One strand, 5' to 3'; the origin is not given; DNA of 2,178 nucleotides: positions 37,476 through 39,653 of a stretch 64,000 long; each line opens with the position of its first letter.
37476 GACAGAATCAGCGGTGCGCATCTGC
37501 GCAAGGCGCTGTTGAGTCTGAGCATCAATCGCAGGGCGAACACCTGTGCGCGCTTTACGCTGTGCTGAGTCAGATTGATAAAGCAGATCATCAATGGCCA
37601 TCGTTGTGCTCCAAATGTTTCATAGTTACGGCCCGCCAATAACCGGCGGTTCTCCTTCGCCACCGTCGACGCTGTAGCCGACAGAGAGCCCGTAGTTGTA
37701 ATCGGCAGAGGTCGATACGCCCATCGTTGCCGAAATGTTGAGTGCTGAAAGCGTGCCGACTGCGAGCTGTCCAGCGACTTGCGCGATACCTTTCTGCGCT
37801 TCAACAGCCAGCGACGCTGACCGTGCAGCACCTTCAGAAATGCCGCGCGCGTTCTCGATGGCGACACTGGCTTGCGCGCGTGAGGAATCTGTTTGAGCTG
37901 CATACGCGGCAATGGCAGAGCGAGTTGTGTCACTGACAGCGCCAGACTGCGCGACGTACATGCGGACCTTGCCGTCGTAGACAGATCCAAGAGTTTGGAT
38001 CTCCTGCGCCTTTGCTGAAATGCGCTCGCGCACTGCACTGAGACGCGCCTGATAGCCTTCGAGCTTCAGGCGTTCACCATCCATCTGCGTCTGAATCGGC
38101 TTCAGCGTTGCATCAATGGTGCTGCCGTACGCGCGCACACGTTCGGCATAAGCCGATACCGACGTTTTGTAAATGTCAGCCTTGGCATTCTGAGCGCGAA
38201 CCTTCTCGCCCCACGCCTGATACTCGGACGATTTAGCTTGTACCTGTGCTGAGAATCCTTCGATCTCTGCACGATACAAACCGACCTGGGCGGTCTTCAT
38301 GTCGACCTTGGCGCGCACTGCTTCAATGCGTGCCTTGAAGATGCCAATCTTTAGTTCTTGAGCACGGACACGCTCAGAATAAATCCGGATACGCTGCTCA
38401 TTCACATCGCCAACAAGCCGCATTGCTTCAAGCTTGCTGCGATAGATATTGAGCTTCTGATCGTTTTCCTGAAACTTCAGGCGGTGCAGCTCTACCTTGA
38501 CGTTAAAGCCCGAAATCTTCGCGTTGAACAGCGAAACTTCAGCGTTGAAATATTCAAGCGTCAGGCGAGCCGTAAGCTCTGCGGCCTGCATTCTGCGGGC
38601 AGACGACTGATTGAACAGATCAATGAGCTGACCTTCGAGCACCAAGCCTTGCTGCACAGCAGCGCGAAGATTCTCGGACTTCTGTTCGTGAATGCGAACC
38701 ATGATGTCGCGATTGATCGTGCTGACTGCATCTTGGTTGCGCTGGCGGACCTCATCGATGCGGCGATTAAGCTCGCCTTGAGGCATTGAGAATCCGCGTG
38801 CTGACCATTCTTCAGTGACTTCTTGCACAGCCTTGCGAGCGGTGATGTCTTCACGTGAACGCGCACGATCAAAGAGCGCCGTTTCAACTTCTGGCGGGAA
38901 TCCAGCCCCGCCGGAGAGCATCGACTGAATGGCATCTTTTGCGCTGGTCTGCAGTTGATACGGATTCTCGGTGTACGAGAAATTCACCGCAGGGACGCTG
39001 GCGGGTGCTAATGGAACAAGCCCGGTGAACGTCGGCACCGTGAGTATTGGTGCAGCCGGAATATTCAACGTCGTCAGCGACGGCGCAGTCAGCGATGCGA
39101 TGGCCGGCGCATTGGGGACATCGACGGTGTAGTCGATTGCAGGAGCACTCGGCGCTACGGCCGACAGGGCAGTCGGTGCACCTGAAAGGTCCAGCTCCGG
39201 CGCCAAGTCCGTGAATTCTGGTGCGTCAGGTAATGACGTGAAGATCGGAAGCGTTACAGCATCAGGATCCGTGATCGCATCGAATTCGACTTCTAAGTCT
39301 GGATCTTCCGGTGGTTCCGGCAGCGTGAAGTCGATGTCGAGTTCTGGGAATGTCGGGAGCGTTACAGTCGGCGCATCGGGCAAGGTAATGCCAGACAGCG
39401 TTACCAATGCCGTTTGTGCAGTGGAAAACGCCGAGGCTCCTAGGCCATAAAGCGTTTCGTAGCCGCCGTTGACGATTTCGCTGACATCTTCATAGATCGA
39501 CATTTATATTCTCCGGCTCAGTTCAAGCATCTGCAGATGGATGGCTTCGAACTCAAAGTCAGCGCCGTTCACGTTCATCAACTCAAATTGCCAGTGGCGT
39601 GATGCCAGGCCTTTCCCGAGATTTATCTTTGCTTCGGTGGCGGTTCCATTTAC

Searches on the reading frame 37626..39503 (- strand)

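Call 5: search_protein_families(library=phrogs, proteins=[window:37626-39503:-], max_evalue=0.01)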
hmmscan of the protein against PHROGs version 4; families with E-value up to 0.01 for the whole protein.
window:37626-39503:- (625 aa): 2 families
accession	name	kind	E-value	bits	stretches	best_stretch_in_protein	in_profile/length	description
phrog_10969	-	unknown function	9.7e-106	355.5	1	15-608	22-622/632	-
phrog_36971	-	unknown function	6.8e-07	30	1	205-290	114-199/318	-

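Call 73: search_protein_families(library=pfam, proteins=[window:37626-39503:-], max_evalue=0.1)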
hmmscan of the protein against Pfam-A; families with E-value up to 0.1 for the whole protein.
window:37626-39503:- (625 aa): 1 family
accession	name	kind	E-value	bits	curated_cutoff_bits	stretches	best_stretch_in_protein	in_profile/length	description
PF08614.16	ATG16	-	0.012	16.2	33.7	1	342-442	74-174/200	Autophagy protein 16 (ATG16)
